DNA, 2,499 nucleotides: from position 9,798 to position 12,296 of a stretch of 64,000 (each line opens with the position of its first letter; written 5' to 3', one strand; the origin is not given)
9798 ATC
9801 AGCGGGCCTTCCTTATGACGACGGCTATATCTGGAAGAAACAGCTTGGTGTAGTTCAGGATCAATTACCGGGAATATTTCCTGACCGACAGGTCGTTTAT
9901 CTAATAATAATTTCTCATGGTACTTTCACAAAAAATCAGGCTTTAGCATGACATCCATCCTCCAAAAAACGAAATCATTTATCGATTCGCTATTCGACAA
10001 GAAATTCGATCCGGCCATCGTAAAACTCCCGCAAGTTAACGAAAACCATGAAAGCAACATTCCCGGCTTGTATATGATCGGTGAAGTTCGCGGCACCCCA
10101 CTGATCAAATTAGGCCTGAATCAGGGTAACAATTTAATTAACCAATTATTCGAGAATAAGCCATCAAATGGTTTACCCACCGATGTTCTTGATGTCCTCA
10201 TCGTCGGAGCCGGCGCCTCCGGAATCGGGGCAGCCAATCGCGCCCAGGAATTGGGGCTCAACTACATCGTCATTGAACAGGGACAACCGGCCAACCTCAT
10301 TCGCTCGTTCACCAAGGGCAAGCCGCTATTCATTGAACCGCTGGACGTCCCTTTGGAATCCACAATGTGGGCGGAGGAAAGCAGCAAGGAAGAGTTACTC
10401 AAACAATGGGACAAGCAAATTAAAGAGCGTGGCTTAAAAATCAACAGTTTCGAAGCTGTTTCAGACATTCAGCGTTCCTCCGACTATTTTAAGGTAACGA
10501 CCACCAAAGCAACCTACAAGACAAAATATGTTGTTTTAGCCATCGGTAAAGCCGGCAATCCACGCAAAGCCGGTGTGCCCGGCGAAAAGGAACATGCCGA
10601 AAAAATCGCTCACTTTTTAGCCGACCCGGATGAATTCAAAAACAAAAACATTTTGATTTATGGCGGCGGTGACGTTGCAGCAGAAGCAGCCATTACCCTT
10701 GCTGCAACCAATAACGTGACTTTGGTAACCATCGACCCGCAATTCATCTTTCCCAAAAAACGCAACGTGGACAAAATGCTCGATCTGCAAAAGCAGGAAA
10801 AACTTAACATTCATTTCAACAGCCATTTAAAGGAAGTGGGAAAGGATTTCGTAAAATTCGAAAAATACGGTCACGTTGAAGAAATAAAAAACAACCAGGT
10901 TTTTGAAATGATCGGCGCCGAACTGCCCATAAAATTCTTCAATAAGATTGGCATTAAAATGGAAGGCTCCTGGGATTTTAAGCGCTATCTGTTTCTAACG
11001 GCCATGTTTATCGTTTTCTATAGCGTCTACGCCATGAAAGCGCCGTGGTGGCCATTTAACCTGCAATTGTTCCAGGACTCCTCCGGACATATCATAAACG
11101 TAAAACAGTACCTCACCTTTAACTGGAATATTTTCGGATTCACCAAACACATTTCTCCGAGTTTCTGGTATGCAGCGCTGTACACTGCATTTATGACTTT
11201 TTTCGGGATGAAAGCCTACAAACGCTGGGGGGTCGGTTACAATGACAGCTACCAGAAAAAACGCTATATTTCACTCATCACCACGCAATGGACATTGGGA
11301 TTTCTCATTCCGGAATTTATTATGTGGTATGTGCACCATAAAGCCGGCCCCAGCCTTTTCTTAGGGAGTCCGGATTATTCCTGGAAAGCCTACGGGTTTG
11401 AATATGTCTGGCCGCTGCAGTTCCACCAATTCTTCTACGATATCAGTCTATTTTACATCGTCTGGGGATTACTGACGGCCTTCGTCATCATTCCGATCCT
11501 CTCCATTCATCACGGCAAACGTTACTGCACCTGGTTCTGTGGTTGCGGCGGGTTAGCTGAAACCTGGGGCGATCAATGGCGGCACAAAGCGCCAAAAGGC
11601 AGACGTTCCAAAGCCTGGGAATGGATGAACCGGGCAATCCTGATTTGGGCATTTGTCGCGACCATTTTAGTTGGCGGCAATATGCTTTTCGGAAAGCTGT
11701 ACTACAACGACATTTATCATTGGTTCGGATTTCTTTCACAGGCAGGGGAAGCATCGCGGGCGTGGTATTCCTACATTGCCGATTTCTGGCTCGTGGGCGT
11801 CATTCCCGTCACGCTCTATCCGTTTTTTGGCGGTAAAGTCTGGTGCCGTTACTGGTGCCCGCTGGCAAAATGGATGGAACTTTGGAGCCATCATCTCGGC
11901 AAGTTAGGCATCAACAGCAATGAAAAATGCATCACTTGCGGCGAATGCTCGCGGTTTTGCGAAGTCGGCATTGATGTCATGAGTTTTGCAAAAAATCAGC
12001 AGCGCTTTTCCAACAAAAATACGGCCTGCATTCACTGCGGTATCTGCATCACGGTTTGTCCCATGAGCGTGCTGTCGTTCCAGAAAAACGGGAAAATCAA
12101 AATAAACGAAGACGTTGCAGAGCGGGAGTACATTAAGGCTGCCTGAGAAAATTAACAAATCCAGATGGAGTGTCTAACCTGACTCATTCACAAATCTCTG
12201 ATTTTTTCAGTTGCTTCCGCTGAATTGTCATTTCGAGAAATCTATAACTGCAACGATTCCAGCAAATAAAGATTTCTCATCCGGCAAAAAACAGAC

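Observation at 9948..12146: Single-polypeptide fusion of an NAD(P)H/FAD oxidoreductase to a NapH/CcoG-like membrane polyferredoxin, next to cydAB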

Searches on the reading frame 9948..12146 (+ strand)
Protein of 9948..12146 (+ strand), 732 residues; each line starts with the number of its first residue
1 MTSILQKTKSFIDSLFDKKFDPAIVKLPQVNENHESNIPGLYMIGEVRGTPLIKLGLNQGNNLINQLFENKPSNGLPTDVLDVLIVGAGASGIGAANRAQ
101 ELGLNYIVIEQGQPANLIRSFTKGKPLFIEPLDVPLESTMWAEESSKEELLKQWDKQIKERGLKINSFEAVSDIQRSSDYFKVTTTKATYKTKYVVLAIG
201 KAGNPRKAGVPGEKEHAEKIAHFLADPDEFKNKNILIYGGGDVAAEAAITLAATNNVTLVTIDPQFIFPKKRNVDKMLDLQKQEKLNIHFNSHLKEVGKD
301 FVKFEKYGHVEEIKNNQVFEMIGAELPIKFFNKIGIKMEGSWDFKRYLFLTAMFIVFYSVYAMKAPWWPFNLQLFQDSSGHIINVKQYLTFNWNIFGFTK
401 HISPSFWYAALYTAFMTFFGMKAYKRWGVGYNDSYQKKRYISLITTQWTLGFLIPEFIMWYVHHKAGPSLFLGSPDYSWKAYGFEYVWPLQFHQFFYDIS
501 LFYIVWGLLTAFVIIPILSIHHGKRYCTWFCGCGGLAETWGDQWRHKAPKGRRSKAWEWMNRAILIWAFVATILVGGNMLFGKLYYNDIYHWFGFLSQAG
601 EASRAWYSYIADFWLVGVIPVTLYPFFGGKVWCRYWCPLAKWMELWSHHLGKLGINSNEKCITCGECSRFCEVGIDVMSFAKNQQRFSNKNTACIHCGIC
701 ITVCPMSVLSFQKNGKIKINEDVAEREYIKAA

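Call 4: search_protein_families(library=pfam, proteins=[window:9948-12146:+], max_evalue=1)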
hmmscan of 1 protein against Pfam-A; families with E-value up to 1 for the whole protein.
window:9948-12146:+ (732 aa): 35 families (the best 25 are shown)
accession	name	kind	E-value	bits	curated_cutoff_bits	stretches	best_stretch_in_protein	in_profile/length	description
PF13738.12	Pyr_redox_3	-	4.4e-39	135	30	1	84-338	1-281/305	Pyridine nucleotide-disulphide oxidoreductase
PF07992.20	Pyr_redox_2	-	9.1e-25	88.1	26.1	1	82-340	2-255/291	Pyridine nucleotide-disulphide oxidoreductase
PF03486.20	HI0933_like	-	4e-10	40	50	2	138-227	99-190/244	HI0933-like protein Rossmann domain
PF12838.12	Fer4_7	-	3.1e-08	34.4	27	3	660-707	1-51/52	4Fe-4S dicluster domain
PF14697.11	Fer4_21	-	3.3e-08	34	35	1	658-706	5-53/59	4Fe-4S dicluster domain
PF00070.33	Pyr_redox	-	3.4e-08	34.3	22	1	235-300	2-69/82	Pyridine nucleotide-disulphide oxidoreductase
PF00890.30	FAD_binding_2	-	2e-07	31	20.4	1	82-117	1-36/414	FAD binding domain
PF13237.11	Fer4_10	-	2.9e-07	30.8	25.5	2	656-705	4-53/53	4Fe-4S dicluster domain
PF00037.32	Fer4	-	2.3e-06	27.6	21.1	2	693-708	7-22/24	4Fe-4S binding domain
PF13187.11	Fer4_9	-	3.7e-06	27.3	27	2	660-707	1-50/52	4Fe-4S dicluster domain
PF12837.12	Fer4_6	-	4.5e-06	26.8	25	2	692-708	7-23/24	4Fe-4S binding domain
PF12801.12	Fer4_5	-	2.6e-05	24.5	22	2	613-655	4-47/48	4Fe-4S binding domain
PF01266.30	DAO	-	6e-05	23.2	27.9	1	82-115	1-35/353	FAD dependent oxidoreductase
PF13183.11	Fer4_8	-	0.00012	22.9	27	1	692-709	3-20/68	4Fe-4S dicluster domain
PF12800.12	Fer4_4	-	0.00014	22.3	24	2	693-706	3-16/17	4Fe-4S binding domain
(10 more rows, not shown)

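Call 5: search_protein_families(library=ncbifam, proteins=[window:9948-12146:+], max_evalue=1)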
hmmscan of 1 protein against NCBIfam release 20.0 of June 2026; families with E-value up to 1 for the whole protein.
window:9948-12146:+ (732 aa): 149 families (the best 25 are shown)
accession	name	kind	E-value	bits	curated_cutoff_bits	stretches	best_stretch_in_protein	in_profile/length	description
TIGR04018.1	Bthiol_YpdA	hypoth_equivalog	1.4e-40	139.1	339.9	1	82-341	1-264/316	YpdA family putative bacillithiol disulfide reductase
TIGR01292.1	TRX_reduct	equivalog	2.1e-23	82.6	343.45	1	82-338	2-249/300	thioredoxin-disulfide reductase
TIGR02163.1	napH_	subfamily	1.8e-18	67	213.05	1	507-712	62-254/255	NapH/MauN family ferredoxin-type protein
TIGR03143.1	AhpF_homolog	hypoth_equivalog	1.4e-14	53.6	687.65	1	80-303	4-212/555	putative alkyl hydroperoxide reductase F subunit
TIGR03140.1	AhpF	equivalog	7.8e-13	47.8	502.9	1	61-295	189-412/515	alkyl hydroperoxide reductase subunit F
TIGR01350.1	lipoamide_DH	equivalog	2.8e-12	46.1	408.8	3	232-339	170-284/461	dihydrolipoyl dehydrogenase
NF007013.0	PRK09477.1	equivalog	8.2e-12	44.8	234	1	507-714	85-279/286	quinol dehydrogenase ferredoxin subunit NapH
NF040505.1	ArsO_flavin_mono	equivalog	4.7e-11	42.7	425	1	82-269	2-197/346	ArsO family NAD(P)H-dependent flavin-containing monooxygenase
NF004776.0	PRK06116.1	equivalog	3.6e-10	39.4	480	3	156-301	96-238/450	glutathione-disulfide reductase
TIGR00275.1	TIGR00275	subfamily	5.1e-10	38.7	183.8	2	140-223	98-181/401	aminoacetone oxidase family FAD-binding enzyme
TIGR01421.1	gluta_reduc_1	equivalog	1.3e-07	31.2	556.15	2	155-313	93-248/450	glutathione-disulfide reductase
NF042909.1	FMH_DH_FwdF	exception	1.8e-07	30.6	375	1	632-719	232-320/336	tungsten-dependent formylmethanofuran dehydrogenase subunit FwdF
TIGR03385.1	CoA_CoA_reduc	equivalog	4.5e-07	29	578.8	1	83-339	2-258/439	CoA-disulfide reductase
TIGR04395.1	cutC_activ_rSAM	equivalog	6.4e-07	28.9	360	1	657-714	52-108/309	choline TMA-lyase-activating enzyme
NF041087.1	bile_acid_BaiCD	equivalog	7e-07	27.7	825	1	190-324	463-597/642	bile acid Fe-S flavoenzyme BaiCD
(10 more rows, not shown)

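Call 7: find_homologous_proteins(query=window:9948-12146:+, max_evalue=0.00001)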
Query window:9948-12146:+ (732 aa): 428 proteins with E <= 0.00001 among 8000 candidates; the best 120 are listed.
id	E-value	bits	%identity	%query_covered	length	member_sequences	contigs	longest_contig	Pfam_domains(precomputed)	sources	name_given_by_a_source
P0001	0.0e+0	1739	100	100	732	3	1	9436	PF14697.12,PF12801.13,PF07992.21,PF12837.13,PF00070.34,PF03486.21,PF12838.13,PF00890.31,PF00037.33,PF13738.13,PF13237.12,PF13187.12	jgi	-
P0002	0.0e+0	1672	96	100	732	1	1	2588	PF14697.12,PF12801.13,PF07992.21,PF12837.13,PF00070.34,PF03486.21,PF12838.13,PF00890.31,PF00037.33,PF13738.13,PF13237.12,PF13187.12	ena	-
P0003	0.0e+0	1457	81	100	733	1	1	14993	PF14697.12,PF07992.21,PF12837.13,PF00070.34,PF03486.21,PF12838.13,PF01266.31,PF00890.31,PF00037.33,PF13738.13,PF13237.12,PF13187.12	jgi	-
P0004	0.0e+0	1407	78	100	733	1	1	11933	PF14697.12,PF07992.21,PF12837.13,PF00070.34,PF03486.21,PF12838.13,PF12831.14,PF01266.31,PF00890.31,PF00037.33,PF13738.13,PF13237.12,PF13187.12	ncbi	ncbi:MAG: NAD(P)-binding domain-containing protein [bacterium]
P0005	0.0e+0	1394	76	100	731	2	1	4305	PF14697.12,PF12801.13,PF07992.21,PF12837.13,PF00070.34,PF03486.21,PF12838.13,PF12831.14,PF01266.31,PF00890.31,PF00037.33,PF13738.13,PF13187.12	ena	-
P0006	0.0e+0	1391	77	100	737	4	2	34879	PF14697.12,PF07992.21,PF12837.13,PF00070.34,PF03486.21,PF12838.13,PF12831.14,PF01266.31,PF00890.31,PF00037.33,PF13738.13,PF13237.12,PF13187.12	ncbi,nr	ncbi:NAD(P)-binding domain-containing protein [candidate division KSB1 bacterium]|nr:NAD(P)-binding 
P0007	0.0e+0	1391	79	100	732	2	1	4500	PF14697.12,PF12801.13,PF01266.31,PF00890.31,PF07992.21,PF00070.34,PF00037.33,PF13738.13,PF03486.21,PF12838.13,PF13187.12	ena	-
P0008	0.0e+0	1390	79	100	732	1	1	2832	PF14697.12,PF12801.13,PF00890.31,PF07992.21,PF00070.34,PF00037.33,PF13738.13,PF03486.21,PF12838.13,PF13187.12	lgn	-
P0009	0.0e+0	1389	78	100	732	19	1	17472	PF14697.12,PF12801.13,PF00890.31,PF07992.21,PF00070.34,PF00037.33,PF13738.13,PF03486.21,PF12838.13,PF13187.12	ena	-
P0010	0.0e+0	1384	77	100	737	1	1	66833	PF14697.12,PF01266.31,PF00890.31,PF07992.21,PF12837.13,PF00037.33,PF13738.13,PF03486.21,PF12838.13,PF13187.12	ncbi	-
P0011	0.0e+0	1377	76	100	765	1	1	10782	PF14697.12,PF01266.31,PF00890.31,PF07992.21,PF12837.13,PF00070.34,PF00037.33,PF13738.13,PF03486.21,PF12838.13,PF13187.12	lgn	-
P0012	0.0e+0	1376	76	98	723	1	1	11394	PF14697.12,PF07992.21,PF12837.13,PF00070.34,PF03486.21,PF12838.13,PF01266.31,PF00890.31,PF00037.33,PF13738.13,PF13237.12,PF13187.12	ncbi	ncbi:MAG: NAD(P)-binding domain-containing protein [bacterium]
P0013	0.0e+0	1375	75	100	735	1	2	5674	PF14697.12,PF07992.21,PF12837.13,PF00070.34,PF03486.21,PF12838.13,PF01266.31,PF00890.31,PF00037.33,PF13738.13,PF13237.12,PF13187.12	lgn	-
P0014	0.0e+0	1374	77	98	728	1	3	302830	PF14697.12,PF07992.21,PF12837.13,PF00070.34,PF00037.33,PF13738.13,PF03486.21,PF12838.13,PF13237.12,PF13187.12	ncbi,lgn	-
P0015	0.0e+0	1368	76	99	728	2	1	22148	PF14697.12,PF00890.31,PF07992.21,PF12837.13,PF00070.34,PF00037.33,PF13738.13,PF03486.21,PF12838.13,PF13187.12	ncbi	ncbi:MAG: NAD(P)-binding domain-containing protein [bacterium]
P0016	0.0e+0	1362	75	99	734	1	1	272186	PF14697.12,PF07992.21,PF12837.13,PF00070.34,PF03486.21,PF12838.13,PF01266.31,PF00890.31,PF00037.33,PF13738.13,PF13237.12,PF13187.12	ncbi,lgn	-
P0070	1.9e-218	746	50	96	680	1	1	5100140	PF14697.12,PF00890.31,PF07992.21,PF00037.33,PF13738.13,PF03486.21,PF12838.13,PF13534.12,PF13237.12,PF13187.12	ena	-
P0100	1.9e-196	673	46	97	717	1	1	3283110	PF14697.12,PF00890.31,PF07992.21,PF00070.34,PF00037.33,PF13738.13,PF03486.21,PF12838.13,PF13237.12,PF13187.12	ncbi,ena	-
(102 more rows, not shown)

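Call 8: search_solved_structures(query=window:9948-12146:+, max_evalue=0.01, show_alignments=3)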
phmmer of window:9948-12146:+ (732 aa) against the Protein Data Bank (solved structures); distinct sequences matched with E-value up to 0.01: 88 (the best 60 are shown).
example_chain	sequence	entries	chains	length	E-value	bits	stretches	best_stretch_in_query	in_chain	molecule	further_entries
7a76_A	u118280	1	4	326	8.2e-27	97.1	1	83-339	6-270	THIOREDOXIN REDUCTASE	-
7a7b_A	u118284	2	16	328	4.7e-24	88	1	82-339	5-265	YpdA family putative bacillithiol disulfide reductase Bdr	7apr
2zbw_A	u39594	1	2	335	7.1e-15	57.7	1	78-297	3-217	Thioredoxin reductase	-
5mh4_A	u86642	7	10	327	8.8e-14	54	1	80-342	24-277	Thioredoxin reductase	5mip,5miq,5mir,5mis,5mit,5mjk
5uwy_A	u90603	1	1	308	1.7e-12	49.8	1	80-319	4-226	Thioredoxin reductase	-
3f8d_A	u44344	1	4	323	1.7e-12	49.8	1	77-341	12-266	Thioredoxin reductase (TrxB-3)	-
7jyp_A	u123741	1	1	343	2.5e-12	49.2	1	77-303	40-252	Thioredoxin reductase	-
3f8p_A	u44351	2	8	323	3e-12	49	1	77-341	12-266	Thioredoxin reductase (TrxB-3)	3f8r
7aaw_A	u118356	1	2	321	3.4e-11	45.5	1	79-340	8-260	Thioredoxin reductase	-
2q0k_A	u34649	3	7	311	3.3e-10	42.2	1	81-253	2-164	Thioredoxin reductase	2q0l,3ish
3cty_A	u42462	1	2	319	3.5e-10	42.1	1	81-338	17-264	Thioredoxin reductase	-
8c16_A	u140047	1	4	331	1.3e-09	40.2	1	148-263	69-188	Ferredoxin--NADP reductase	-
6gas_A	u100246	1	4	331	1.4e-09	40.2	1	148-263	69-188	Ferredoxin--NADP reductase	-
2q7v_A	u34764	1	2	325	1.9e-09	39.7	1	81-260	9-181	Thioredoxin reductase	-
4zn0_A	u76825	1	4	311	2.1e-09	39.6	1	80-254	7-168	Thioredoxin reductase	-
3lzw_A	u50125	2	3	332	2.9e-06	29.2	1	148-253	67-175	Ferredoxin--NADP reductase 2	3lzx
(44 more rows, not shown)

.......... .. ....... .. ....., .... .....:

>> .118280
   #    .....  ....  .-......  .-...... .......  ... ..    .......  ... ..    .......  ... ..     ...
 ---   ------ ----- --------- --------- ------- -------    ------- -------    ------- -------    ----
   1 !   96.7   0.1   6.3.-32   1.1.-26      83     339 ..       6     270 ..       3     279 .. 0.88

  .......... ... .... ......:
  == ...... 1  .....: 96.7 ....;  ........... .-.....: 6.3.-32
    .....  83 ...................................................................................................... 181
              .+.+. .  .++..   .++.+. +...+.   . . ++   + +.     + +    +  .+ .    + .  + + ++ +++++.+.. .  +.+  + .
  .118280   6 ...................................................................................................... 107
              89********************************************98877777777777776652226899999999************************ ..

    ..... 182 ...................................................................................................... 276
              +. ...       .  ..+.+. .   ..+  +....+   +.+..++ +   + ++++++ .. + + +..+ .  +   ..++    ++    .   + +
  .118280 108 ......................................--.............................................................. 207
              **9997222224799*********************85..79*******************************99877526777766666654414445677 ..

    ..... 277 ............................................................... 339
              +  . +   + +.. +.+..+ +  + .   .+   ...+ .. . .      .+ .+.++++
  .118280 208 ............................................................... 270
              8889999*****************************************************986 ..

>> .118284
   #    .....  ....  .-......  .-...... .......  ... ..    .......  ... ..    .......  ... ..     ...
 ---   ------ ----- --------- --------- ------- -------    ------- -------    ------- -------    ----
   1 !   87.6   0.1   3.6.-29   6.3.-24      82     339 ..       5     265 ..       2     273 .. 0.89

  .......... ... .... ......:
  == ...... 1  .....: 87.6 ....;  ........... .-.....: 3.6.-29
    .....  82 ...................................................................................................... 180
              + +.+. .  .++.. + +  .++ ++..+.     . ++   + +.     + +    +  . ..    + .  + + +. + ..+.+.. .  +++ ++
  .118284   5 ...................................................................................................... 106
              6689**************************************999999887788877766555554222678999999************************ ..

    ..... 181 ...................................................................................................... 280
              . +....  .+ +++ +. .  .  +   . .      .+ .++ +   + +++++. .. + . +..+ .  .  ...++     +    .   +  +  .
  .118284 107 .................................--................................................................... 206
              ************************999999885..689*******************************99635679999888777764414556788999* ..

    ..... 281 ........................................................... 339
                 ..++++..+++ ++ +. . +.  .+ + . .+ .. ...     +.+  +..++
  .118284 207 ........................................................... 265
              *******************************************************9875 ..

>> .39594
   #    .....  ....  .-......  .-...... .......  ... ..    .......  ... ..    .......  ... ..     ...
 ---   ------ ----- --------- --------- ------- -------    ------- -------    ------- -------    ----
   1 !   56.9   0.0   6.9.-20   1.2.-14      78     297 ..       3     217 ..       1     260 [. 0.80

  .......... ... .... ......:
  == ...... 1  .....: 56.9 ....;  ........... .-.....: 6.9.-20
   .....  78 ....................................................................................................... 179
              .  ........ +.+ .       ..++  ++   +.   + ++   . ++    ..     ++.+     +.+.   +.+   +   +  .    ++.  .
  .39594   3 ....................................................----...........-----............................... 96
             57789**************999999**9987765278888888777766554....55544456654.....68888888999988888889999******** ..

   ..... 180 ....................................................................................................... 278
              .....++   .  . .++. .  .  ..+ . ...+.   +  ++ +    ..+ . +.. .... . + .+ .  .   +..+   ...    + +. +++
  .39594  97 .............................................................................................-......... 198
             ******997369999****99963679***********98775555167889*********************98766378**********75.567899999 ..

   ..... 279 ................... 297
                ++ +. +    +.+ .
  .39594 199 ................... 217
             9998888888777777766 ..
